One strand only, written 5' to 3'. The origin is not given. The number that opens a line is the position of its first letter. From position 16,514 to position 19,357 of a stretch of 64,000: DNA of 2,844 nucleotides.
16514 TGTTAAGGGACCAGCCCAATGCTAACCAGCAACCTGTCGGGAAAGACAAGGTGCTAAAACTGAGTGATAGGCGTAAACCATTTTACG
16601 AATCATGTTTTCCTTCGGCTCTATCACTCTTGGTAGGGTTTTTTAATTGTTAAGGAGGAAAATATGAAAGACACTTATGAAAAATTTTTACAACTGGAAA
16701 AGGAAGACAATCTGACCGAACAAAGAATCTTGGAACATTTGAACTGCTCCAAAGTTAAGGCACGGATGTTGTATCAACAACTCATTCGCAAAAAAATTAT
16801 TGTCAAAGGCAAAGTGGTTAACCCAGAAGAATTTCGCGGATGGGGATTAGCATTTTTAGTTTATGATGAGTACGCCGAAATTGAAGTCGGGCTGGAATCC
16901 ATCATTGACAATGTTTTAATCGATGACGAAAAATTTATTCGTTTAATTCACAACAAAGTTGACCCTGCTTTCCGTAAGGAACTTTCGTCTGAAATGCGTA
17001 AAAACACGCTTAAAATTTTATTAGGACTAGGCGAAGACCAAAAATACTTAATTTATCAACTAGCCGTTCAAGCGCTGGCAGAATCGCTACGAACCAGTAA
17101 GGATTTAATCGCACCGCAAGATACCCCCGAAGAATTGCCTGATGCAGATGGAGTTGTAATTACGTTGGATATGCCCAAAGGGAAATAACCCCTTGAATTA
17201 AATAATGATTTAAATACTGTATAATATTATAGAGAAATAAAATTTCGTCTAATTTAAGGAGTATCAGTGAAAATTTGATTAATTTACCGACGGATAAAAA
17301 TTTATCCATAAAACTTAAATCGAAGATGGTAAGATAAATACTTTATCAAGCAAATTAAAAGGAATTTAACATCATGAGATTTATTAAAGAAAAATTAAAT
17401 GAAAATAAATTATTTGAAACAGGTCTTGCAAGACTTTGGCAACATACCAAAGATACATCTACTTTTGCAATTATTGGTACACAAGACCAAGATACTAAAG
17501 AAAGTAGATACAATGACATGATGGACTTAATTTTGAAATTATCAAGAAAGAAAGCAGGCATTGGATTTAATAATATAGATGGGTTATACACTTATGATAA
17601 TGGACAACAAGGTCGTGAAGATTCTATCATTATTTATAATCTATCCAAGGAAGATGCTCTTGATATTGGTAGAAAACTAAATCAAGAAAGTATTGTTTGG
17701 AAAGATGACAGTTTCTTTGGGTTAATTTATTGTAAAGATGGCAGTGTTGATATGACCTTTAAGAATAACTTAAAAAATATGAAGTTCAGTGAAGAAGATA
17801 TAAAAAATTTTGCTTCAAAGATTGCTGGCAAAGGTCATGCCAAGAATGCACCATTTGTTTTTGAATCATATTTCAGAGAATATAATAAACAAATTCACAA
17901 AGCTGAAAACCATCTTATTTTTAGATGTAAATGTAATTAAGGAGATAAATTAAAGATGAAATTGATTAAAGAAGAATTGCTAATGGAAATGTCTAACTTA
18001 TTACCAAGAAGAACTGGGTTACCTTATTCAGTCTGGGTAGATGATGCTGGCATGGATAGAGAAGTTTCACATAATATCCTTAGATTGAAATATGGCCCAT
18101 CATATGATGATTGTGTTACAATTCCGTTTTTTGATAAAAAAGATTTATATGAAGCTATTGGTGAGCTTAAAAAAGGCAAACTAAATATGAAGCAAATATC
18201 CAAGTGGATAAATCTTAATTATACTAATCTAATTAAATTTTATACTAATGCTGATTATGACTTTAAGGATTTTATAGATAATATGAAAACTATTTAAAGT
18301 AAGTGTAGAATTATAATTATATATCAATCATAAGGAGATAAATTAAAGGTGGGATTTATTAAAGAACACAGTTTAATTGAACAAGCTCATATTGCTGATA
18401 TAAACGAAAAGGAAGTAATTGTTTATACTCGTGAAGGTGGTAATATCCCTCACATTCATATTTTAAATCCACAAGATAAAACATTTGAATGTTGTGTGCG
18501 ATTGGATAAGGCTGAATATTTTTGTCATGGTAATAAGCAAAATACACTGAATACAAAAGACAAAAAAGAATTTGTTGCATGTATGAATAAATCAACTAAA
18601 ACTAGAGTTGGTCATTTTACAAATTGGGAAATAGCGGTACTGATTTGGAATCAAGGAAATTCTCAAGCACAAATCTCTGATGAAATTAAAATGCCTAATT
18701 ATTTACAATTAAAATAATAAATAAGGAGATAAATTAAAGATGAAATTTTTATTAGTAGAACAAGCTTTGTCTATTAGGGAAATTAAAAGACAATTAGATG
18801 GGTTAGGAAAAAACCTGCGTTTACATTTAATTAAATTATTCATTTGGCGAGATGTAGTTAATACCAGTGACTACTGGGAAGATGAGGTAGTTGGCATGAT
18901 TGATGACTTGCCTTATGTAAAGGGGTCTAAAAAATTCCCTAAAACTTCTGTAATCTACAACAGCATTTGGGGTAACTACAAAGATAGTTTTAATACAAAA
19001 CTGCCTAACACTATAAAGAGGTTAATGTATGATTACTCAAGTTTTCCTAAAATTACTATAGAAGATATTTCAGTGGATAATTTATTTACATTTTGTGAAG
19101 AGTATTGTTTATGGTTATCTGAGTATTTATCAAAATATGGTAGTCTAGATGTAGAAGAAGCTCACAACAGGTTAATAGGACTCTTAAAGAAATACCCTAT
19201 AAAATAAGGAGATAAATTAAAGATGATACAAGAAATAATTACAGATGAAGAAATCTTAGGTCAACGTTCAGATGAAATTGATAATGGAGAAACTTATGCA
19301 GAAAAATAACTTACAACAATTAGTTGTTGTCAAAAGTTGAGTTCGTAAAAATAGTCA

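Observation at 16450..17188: SAM-I riboswitch inside a mobile element, controlling a gene with no obvious link to sulfur or methionine metabolism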

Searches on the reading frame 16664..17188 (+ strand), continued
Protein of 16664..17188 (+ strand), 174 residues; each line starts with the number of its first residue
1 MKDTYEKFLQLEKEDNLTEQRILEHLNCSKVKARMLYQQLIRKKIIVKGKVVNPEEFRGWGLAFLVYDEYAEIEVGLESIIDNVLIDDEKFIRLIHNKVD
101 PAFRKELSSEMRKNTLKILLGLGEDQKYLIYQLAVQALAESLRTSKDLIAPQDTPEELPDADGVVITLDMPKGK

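Call 62: fold_search(model_id=the predicted structure, library=pdb)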
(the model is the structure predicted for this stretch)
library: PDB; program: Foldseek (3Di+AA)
matches with E <= 10: 250; with E <= 0.001: 0
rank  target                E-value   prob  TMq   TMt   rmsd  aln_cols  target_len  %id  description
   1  2hyf_A                4.0e-01  0.44  0.25  0.30  12.9       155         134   14  The Structure of apo-MntR from Bacillus subtilis, selenomethionine derivative (released 2006-11-07)
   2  8pw0_A                5.5e-01  0.41  0.25  0.30  12.4       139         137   12  Manganese-dependent transcriptional repressor DR2539 complexed with manganese and bound to dr1709 promotor (released 2024-05-08)
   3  5cvi_A                8.4e-01  0.28  0.24  0.20  13.4       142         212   10  Structure of the manganese regulator SloR (released 2015-08-12)
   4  4hv5_A                8.8e-01  0.33  0.25  0.33  12.3       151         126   16  Structure of the MNTR FE2+ complex with E site metal binding (released 2012-11-14)
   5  1on1_A                8.8e-01  0.33  0.25  0.32  12.9       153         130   15  Bacillus Subtilis Manganese Transport Regulator (Mntr) Bound To Manganese, AB Conformation. (released 2003-07-15)
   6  8pvz_A                1.1e+00  0.30  0.24  0.30  12.0       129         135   12  Manganese-dependent transcriptional repressor DR2539 complexed with cadmium (released 2024-05-08)
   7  5zr6_B                1.3e+00  0.23  0.23  0.20  13.8       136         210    7  Manganese-dependent transcriptional repressor complex with manganese (released 2019-03-20)
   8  4hv6_B                1.3e+00  0.21  0.25  0.30  12.3       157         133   16  Structure of MNTR H77A mutant in apo- and mn-bound forms (released 2012-11-21)
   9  8pvt_A                1.3e+00  0.28  0.24  0.30  12.0       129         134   12  Manganese-dependent transcriptional repressor DR2539 complexed with cadmium (SAD 7 keV) (released 2024-05-08)
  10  2f5f_A                1.3e+00  0.21  0.25  0.31  12.7       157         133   16  Bacillus subtilis manganese transport regulator (MNTR) bound to manganese, AC conformation, pH 8.5 (released 2006-03-07)
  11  3r60_B                1.4e+00  0.21  0.25  0.31  12.3       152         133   17  Structure of the MntR Fe2+ Complex (released 2012-04-11)
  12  2x4h_A                1.4e+00  0.18  0.24  0.32  13.9       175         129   11  Crystal Structure of the hypothetical protein SSo2273 from Sulfolobus solfataricus (released 2010-07-21)
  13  2x4h_B                1.4e+00  0.16  0.23  0.30  14.0       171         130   13  Crystal Structure of the hypothetical protein SSo2273 from Sulfolobus solfataricus (released 2010-07-21)
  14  4o5v                  1.4e+00  0.15  0.22  0.18  14.2       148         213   16  Crystal structure of T. acidophilum IdeR (released 2014-11-05)
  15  4ld5_B                1.5e+00  0.23  0.25  0.33  14.6       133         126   17  Crystal structure of MepR Q18P mutant from multidrug resistant S. aureus clinical isolate (released 2013-09-11)
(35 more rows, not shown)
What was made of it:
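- On Winged-helix DNA-binding regulators (for the 174-aa protein): Foldseek's best E-value is 0.4, with MntR/DtxR/MarR on top (call 62).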

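Call 63: fold_search(model_id=the predicted structure, library=viral)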
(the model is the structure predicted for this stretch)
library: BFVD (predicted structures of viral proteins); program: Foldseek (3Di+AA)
matches with E <= 10: 152; with E <= 0.001: 0
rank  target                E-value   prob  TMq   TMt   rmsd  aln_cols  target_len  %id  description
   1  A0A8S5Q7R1            4.8e-01  0.25  0.24  0.20  14.4       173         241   21  Uncharacterized protein [Siphoviridae sp. ctf8W5]
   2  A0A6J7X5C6            6.0e-01  0.13  0.22  0.19  20.9       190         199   14  Uncharacterized protein [uncultured Caudovirales phage]
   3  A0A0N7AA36            8.6e-01  0.41  0.27  0.34  13.4       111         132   11  (no name in the UniProt tables at hand)
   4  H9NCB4                1.6e+00  0.63  0.20  0.12   3.5        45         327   24  (no name in the UniProt tables at hand)
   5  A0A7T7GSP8            1.6e+00  0.11  0.15  0.23  13.4       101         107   16  (no name in the UniProt tables at hand)
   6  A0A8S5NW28            2.0e+00  0.35  0.25  0.41   6.1        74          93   18  Z DNA-binding protein [Siphoviridae sp. ctTnV63]
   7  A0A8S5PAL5            2.0e+00  0.06  0.17  0.19  22.9       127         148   17  Holin [Myoviridae sp. ctTYJ16]
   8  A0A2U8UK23            2.0e+00  0.06  0.19  0.18  20.3       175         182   17  (no name in the UniProt tables at hand)
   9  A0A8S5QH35            2.1e+00  0.07  0.18  0.15  13.7       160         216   13  DDE transposase family protein [Myoviridae sp. ctxym25]
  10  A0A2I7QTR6            2.2e+00  0.11  0.26  0.22  19.7       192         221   13  (no name in the UniProt tables at hand)
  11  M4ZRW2                2.3e+00  0.23  0.24  0.42  13.8        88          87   19  Uncharacterized protein [Bacillus phage PM1]
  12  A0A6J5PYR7            2.3e+00  0.09  0.21  0.20  15.4       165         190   12  Uncharacterized protein [uncultured Caudovirales phage]
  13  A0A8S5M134            2.5e+00  0.08  0.22  0.14  16.2       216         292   12  Replisome organizer [Podoviridae sp. ctIi96]
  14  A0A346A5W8            2.6e+00  0.03  0.15  0.14  20.8       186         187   16  (no name in the UniProt tables at hand)
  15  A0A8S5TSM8            2.9e+00  0.08  0.20  0.25  16.3       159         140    9  Transposase [Podoviridae sp. ctARy1]
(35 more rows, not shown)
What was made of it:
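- Foldseek gives nothing significant (best E = 0.4; calls 62, 63).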

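Call 66: search_dna_similar(query=window:16664-17185:+, collection=phages, mode=protein, max_evalue=0.01, max_rows=10)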
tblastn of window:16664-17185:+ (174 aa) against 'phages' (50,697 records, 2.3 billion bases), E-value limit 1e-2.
No match.

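Call 70: search_protein_families(library=ncbifam, proteins=[window:16664-17188:+], max_evalue=0.01)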
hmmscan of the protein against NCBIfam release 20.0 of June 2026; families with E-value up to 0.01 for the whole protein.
window:16664-17188:+ (174 aa): 0 families

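Call 87: find_homologous_proteins(query=L005:1253-2236:+, max_evalue=0.001)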
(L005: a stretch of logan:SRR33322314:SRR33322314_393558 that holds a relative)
Query L005:1253-2236:+ (328 aa): 4 proteins with E <= 0.001 among 747 candidates.
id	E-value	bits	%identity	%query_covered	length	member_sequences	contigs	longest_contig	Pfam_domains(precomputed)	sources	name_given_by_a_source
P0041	2.0e-225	765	100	100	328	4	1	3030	-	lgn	-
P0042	8.6e-198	674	91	89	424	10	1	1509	-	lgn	-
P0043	2.0e-116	407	58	88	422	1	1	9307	-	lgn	-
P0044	5.1e-103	363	53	100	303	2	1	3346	-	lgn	-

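Call 88: search_protein_families(library=phrogs, proteins=[L005:1253-2239:+, L007:10711-11403:+, L051:7950-8831:+, L051:9571-10056:+, L056:3705-4994:+, L051:10682-11662:-, L051:2235-4793:+], max_evalue=0.01)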
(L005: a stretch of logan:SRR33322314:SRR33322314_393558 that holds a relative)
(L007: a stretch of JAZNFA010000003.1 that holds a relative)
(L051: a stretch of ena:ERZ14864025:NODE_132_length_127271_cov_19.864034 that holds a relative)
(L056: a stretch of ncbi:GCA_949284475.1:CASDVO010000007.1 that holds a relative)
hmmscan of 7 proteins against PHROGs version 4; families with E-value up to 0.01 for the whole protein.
L005:1253-2239:+ (328 aa): 0 families

L007:10711-11403:+ (230 aa): 0 families

L051:7950-8831:+ (293 aa): 0 families

L051:9571-10056:+ (161 aa): 0 families

L056:3705-4994:+ (429 aa): 1 family
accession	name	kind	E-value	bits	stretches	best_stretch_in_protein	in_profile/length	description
phrog_23919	-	unknown function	0.0032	18.8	0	115-159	8-48/68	-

L051:10682-11662:- (326 aa): 0 families

L051:2235-4793:+ (852 aa): 1 family
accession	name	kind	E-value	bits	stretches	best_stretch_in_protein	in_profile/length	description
phrog_4198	-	unknown function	0.0029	18.8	1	137-214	6-84/98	-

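Call 89: find_encoding_contigs(protein=P0043, flank=8000, max_places=3)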
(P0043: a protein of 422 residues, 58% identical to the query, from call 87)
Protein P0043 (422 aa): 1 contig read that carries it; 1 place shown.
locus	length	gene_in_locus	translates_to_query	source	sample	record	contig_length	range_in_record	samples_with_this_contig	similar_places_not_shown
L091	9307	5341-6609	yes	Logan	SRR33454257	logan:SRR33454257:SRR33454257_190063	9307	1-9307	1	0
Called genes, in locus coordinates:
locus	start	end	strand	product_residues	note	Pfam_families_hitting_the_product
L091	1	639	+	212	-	?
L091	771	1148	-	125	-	-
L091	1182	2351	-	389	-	-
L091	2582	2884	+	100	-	PF01381:HTH_3, PF12844:HTH_19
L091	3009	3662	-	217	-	-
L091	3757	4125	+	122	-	-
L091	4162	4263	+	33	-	-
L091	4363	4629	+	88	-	-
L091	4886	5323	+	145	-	-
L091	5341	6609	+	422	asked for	-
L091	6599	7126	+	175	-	-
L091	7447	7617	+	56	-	-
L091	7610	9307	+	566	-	?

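Call 90: find_encoding_contigs(protein=P0044, flank=8000, max_places=3)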
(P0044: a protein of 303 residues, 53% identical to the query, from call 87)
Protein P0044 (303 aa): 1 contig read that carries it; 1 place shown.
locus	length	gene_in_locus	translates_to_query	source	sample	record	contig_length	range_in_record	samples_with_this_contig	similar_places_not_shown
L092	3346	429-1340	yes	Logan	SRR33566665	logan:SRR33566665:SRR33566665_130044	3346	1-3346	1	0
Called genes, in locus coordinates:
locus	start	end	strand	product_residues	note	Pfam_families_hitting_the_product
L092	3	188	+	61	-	?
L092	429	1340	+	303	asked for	-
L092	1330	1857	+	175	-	-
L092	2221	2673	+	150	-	PF00239:Resolvase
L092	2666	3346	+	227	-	?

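Call 91: find_encoding_contigs(protein=P0042, flank=8000, max_places=3)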
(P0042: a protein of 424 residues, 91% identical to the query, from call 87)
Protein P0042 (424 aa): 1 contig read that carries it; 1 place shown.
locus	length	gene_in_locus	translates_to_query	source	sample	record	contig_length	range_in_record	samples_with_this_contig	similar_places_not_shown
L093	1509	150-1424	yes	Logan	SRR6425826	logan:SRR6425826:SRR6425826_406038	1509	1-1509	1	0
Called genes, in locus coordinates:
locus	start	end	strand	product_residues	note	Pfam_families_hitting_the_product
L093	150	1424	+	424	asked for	-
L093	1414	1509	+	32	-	?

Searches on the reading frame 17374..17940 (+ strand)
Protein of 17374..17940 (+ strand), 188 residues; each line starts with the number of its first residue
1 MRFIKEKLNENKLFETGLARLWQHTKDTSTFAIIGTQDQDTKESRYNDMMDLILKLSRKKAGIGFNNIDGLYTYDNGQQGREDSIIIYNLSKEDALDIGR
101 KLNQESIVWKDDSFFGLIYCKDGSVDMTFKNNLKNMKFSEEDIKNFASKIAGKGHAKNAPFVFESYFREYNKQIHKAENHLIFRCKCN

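Call 4: search_protein_families(library=pfam, proteins=[window:17374-17940:+], max_evalue=0.1)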
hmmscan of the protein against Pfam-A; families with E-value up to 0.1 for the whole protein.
window:17374-17940:+ (188 aa): 3 families
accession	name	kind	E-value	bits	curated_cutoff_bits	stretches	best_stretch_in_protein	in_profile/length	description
PF11697.13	DUF3293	-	0.081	14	25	0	78-107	44-73/73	Protein of unknown function (DUF3293)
PF24058.1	DUF7359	-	0.087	13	27.5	0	120-154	30-64/123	Domain of unknown function (DUF7359)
PF16487.10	ArgoMid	-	0.097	13.4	27.5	0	135-181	31-77/83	Mid domain of argonaute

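Call 5: search_protein_families(library=phrogs, proteins=[window:17374-17940:+], max_evalue=0.01)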
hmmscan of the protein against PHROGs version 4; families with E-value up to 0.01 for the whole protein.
window:17374-17940:+ (188 aa): 2 families
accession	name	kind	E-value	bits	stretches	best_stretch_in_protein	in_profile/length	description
phrog_12788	-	unknown function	0.00034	21.2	1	16-112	62-163/219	-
phrog_26015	-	unknown function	0.0088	16.3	0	20-112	434-530/587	-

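Call 58: search_protein_families(library=padloc, proteins=[window:17374-17940:+], max_evalue=0.001)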
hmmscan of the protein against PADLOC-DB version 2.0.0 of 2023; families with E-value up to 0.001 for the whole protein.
window:17374-17940:+ (188 aa): 0 families

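Call 70: search_protein_families(library=ncbifam, proteins=[window:17374-17940:+], max_evalue=0.01)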
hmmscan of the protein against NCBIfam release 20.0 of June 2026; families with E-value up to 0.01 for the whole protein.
window:17374-17940:+ (188 aa): 0 families

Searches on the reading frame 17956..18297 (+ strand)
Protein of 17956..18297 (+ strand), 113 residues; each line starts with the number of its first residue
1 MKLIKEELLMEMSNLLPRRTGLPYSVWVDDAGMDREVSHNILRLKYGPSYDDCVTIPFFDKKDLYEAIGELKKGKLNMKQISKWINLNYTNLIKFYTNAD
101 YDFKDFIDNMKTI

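Call 4: search_protein_families(library=pfam, proteins=[window:17956-18297:+], max_evalue=0.1)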
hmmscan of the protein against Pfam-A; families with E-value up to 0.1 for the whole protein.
window:17956-18297:+ (113 aa): 1 family
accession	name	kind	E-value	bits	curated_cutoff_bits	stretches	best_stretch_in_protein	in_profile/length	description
PF20391.3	DUF6686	-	0.03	14.8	23.9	1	66-111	6-52/117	Family of unknown function (DUF6686)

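Call 5: search_protein_families(library=phrogs, proteins=[window:17956-18297:+], max_evalue=0.01)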
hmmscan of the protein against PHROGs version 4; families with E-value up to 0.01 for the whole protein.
window:17956-18297:+ (113 aa): 1 family
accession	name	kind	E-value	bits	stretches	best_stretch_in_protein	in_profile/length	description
phrog_32750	-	unknown function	0.0072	17.9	1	51-111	44-102/102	-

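Call 58: search_protein_families(library=padloc, proteins=[window:17956-18297:+], max_evalue=0.001)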
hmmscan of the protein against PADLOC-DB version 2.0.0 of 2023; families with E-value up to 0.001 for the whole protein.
window:17956-18297:+ (113 aa): 0 families

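Call 70: search_protein_families(library=ncbifam, proteins=[window:17956-18297:+], max_evalue=0.01)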
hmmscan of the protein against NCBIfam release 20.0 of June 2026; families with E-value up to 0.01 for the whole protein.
window:17956-18297:+ (113 aa): 0 families

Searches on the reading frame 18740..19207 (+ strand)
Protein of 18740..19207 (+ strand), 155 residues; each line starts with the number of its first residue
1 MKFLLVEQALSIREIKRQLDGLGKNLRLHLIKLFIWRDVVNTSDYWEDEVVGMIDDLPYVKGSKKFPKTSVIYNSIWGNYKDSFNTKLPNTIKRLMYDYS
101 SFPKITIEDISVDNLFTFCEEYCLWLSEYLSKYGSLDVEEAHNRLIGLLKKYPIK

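Call 4: search_protein_families(library=pfam, proteins=[window:18740-19207:+], max_evalue=0.1)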
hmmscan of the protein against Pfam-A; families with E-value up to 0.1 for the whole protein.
window:18740-19207:+ (155 aa): 1 family
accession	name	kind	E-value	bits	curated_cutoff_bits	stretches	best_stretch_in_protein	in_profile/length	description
PF03723.20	Hemocyanin_C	-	0.096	12.5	26.4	0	101-132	8-39/249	Hemocyanin, ig-like domain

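Call 5: search_protein_families(library=phrogs, proteins=[window:18740-19207:+], max_evalue=0.01)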
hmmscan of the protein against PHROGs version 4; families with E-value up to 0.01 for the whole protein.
window:18740-19207:+ (155 aa): 2 families
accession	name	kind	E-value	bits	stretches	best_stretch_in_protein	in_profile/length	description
phrog_31822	-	unknown function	0.00022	22.3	1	5-65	17-76/178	-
phrog_34152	-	unknown function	0.0094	17.2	0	39-85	23-66/110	-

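Call 58: search_protein_families(library=padloc, proteins=[window:18740-19207:+], max_evalue=0.001)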
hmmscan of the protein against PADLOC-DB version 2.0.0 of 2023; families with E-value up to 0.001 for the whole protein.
window:18740-19207:+ (155 aa): 0 families

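Call 70: search_protein_families(library=ncbifam, proteins=[window:18740-19207:+], max_evalue=0.01)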
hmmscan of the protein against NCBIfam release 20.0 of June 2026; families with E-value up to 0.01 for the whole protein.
window:18740-19207:+ (155 aa): 0 families
